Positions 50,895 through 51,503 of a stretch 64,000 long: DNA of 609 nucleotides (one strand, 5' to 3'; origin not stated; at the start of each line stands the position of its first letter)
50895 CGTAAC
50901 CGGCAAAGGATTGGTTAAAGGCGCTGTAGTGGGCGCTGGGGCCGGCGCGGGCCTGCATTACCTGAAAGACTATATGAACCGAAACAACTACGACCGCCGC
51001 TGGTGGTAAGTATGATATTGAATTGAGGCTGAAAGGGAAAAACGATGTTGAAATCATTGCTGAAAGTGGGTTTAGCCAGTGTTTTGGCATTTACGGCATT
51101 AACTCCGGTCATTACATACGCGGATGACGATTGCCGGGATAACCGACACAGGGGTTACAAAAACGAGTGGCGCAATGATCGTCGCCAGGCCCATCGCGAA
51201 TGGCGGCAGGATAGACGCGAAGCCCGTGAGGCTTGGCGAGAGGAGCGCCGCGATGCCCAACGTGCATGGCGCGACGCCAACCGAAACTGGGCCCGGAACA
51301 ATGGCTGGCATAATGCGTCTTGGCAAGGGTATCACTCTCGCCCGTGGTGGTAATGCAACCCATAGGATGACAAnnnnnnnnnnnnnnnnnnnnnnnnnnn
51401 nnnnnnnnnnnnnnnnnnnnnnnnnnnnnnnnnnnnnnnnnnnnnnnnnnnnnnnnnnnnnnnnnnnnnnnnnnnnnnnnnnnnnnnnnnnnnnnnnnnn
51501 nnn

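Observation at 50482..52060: Tandem paralogous secreted proteins built from 11-residue Arg/Glu/Trp repeats (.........), one fused to a weakly RcnB-like domain, next to a glycine-zipper protein; both shorter proteins end in WW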

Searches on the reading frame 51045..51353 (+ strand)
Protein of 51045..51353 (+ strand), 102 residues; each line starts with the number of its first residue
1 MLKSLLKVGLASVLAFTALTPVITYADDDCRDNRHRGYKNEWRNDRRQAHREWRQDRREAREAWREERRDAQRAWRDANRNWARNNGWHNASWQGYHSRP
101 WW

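Call 3: search_protein_families(library=pfam, proteins=[window:51045-51353:+], max_evalue=1)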
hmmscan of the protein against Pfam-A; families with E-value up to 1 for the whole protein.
window:51045-51353:+ (102 aa): 2 families
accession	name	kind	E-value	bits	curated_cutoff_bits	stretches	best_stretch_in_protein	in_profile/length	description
PF03343.18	SART-1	-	0.00035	19.8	31.5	1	6-86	438-517/585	SART-1 family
PF17511.7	Mobilization_B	-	0.96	10.3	27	0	40-84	50-93/136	Mobilization protein B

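Call 4: search_protein_families(library=ncbifam, proteins=[window:51045-51353:+], max_evalue=1)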
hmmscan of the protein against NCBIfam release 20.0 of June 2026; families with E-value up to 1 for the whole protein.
window:51045-51353:+ (102 aa): 2 families
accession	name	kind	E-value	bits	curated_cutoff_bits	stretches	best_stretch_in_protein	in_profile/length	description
NF008074.0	PRK10811.1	equivalog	0.053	11.2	908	1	31-86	595-647/1068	ribonuclease E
TIGR01069.2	mutS2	equivalog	0.6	8.3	400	1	34-82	549-597/790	endonuclease MutS2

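Call 43: find_homologous_proteins(query=window:51045-51350:+, max_evalue=0.01)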
Query window:51045-51350:+ (102 aa): 5 proteins with E <= 0.01 among 17 candidates.
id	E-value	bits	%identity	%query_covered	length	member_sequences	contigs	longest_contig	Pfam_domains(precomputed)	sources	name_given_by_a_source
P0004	9.4e-63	227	100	100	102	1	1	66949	-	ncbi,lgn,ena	-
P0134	3.4e-3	35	31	50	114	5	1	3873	-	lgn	-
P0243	3.4e-3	35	31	50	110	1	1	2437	-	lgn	-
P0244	7.9e-3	34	-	-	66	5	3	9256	-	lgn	-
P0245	8.9e-3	34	37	42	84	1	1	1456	-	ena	-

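Call 79: search_protein_families(library=padloc, proteins=[window:51045-51350:+], max_evalue=0.01)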
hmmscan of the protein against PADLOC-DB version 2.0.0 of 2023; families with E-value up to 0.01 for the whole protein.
window:51045-51350:+ (102 aa): 0 families

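Call 80: predict_structure(alignment_id=A4)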
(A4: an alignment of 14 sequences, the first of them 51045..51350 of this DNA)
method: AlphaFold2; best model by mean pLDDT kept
length: 102 residues; sequences in the alignment: 14
mean_pLDDT: 80.4   pTM: 0.48
mean pLDDT of the five models: 80.4, 79.6, 77.6, 76.4, 75.2
residues with pLDDT >= 90: 50; 70-90: 11; 50-70: 41; < 50: 0
segments of 3 or more residues with pLDDT < 50: none
pLDDT, mean of each block of 10 residues (from residue 1): 59 60 60 86 97 98 98 98 86 66 64
secondary structure, 60 per line:
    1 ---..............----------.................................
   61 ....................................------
elements in order: H4-17 H28-96

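Call 85: fold_search(model_id=the predicted structure, library=pdb)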
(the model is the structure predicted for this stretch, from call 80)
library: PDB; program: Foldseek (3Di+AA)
matches with E <= 10: 0; with E <= 0.001: 0
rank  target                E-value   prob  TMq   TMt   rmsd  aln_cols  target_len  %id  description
